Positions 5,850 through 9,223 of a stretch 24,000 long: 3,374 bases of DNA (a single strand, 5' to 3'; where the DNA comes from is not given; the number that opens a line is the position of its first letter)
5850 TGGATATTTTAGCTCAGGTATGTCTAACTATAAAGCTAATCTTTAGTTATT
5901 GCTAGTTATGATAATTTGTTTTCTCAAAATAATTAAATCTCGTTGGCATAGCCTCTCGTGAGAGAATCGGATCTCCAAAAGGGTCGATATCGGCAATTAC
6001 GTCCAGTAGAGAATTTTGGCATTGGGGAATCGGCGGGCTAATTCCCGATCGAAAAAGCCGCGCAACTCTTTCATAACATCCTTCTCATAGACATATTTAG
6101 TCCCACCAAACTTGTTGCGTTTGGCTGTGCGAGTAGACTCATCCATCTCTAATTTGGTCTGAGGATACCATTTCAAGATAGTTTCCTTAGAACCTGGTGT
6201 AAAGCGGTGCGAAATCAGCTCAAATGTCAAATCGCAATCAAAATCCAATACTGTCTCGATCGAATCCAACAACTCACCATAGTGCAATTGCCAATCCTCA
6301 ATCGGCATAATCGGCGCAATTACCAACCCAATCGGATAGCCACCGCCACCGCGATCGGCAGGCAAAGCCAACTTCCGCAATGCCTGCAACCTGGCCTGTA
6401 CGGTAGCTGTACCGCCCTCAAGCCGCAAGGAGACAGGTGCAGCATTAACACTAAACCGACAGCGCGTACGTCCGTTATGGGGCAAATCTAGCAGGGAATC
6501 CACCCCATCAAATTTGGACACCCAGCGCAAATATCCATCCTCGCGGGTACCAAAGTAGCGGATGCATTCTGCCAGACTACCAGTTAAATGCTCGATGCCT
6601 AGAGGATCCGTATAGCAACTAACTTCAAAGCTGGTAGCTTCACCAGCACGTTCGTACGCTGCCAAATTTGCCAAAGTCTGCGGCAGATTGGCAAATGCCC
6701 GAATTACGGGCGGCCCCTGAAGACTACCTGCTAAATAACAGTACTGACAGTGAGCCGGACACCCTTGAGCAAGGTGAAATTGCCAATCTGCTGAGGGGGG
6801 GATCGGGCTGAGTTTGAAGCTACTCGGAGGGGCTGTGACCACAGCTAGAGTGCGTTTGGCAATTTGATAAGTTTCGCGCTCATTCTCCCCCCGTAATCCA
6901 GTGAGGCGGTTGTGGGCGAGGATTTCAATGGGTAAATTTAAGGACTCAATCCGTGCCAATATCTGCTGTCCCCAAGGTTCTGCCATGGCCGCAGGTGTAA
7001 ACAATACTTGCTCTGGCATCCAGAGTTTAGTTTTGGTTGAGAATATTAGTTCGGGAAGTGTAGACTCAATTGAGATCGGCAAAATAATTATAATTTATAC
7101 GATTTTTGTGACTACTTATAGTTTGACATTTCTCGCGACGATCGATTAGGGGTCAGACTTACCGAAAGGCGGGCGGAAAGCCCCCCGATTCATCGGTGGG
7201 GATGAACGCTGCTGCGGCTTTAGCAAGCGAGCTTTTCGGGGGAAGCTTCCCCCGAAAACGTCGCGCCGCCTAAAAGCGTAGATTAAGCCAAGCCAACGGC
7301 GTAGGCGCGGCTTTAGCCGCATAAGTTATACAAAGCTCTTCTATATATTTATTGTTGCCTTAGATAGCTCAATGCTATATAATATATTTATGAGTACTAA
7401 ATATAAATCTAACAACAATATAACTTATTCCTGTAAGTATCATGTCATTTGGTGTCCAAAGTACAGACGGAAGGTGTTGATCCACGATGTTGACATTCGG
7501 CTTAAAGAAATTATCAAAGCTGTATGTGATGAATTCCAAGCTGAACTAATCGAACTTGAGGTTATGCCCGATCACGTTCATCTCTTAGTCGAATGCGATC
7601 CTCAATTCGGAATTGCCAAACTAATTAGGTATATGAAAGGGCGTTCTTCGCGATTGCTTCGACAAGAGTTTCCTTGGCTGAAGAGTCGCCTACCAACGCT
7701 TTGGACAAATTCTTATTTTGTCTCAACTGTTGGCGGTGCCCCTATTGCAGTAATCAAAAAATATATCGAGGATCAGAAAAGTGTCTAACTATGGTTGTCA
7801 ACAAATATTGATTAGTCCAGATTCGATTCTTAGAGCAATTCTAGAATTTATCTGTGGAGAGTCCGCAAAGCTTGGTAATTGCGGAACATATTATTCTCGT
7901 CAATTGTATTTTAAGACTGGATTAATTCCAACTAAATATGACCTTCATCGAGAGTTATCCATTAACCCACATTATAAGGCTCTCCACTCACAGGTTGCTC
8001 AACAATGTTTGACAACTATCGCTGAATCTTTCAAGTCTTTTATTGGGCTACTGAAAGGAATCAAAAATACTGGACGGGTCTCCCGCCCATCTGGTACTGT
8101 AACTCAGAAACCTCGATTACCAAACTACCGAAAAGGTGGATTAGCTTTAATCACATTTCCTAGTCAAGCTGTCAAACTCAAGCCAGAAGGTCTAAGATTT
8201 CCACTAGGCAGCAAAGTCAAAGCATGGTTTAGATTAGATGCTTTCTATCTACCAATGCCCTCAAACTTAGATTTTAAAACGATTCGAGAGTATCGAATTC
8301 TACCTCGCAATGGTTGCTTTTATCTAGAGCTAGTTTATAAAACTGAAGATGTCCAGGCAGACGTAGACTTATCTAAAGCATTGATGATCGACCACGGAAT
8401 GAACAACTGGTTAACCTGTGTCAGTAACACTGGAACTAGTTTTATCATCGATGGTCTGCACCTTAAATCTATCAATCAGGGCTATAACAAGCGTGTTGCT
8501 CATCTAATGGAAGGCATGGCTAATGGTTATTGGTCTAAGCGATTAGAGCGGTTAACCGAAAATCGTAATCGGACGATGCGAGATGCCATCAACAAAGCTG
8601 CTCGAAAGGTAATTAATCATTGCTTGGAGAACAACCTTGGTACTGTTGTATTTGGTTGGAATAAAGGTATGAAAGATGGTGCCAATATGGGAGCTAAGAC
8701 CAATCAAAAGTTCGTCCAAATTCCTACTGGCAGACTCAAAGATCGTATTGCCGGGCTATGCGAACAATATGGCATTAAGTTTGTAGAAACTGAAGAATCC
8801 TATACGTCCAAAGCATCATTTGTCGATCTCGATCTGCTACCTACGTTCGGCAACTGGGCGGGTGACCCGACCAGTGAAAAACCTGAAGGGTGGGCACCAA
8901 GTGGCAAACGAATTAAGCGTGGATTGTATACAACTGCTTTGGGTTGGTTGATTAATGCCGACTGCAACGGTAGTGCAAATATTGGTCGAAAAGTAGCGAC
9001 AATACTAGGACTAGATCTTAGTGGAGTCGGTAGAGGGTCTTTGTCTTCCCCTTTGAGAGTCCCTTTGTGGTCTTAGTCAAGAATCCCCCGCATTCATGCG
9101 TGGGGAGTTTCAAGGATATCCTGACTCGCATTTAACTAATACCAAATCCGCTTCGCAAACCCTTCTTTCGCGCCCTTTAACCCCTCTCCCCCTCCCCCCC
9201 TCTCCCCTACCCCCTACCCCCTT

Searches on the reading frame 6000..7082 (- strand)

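Call 46: search_protein_families(library=pfam, proteins=[window:6000-7082:-], max_evalue=0.001)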
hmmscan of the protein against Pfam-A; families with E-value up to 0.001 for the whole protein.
window:6000-7082:- (361 aa): 1 family
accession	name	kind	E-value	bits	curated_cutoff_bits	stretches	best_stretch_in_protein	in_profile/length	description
PF20903.3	SPL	-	6.1e-94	315.1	27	1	21-361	1-338/338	Spore photoproduct lyase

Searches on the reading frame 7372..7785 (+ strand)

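Call 46: search_protein_families(library=pfam, proteins=[window:7372-7785:+], max_evalue=0.001)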
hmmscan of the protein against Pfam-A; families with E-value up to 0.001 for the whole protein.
window:7372-7785:+ (138 aa): 1 family
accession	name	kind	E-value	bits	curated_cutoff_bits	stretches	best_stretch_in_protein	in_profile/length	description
PF01797.21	Y1_Tnp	-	7.1e-46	155.7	23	1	18-135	2-121/121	Transposase IS200 like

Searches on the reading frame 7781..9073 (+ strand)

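Call 46: search_protein_families(library=pfam, proteins=[window:7781-9073:+], max_evalue=0.001)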
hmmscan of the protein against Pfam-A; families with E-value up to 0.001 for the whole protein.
window:7781-9073:+ (431 aa): 2 families
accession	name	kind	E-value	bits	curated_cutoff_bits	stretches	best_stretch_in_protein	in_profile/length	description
PF01385.25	OrfB_IS605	-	1.6e-16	61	30.5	1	184-292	2-114/120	Probable transposase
PF07282.18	Cas12f1-like_TNB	-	4.4e-05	24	26.3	1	317-401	2-60/60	Cas12f1-like, TNB domain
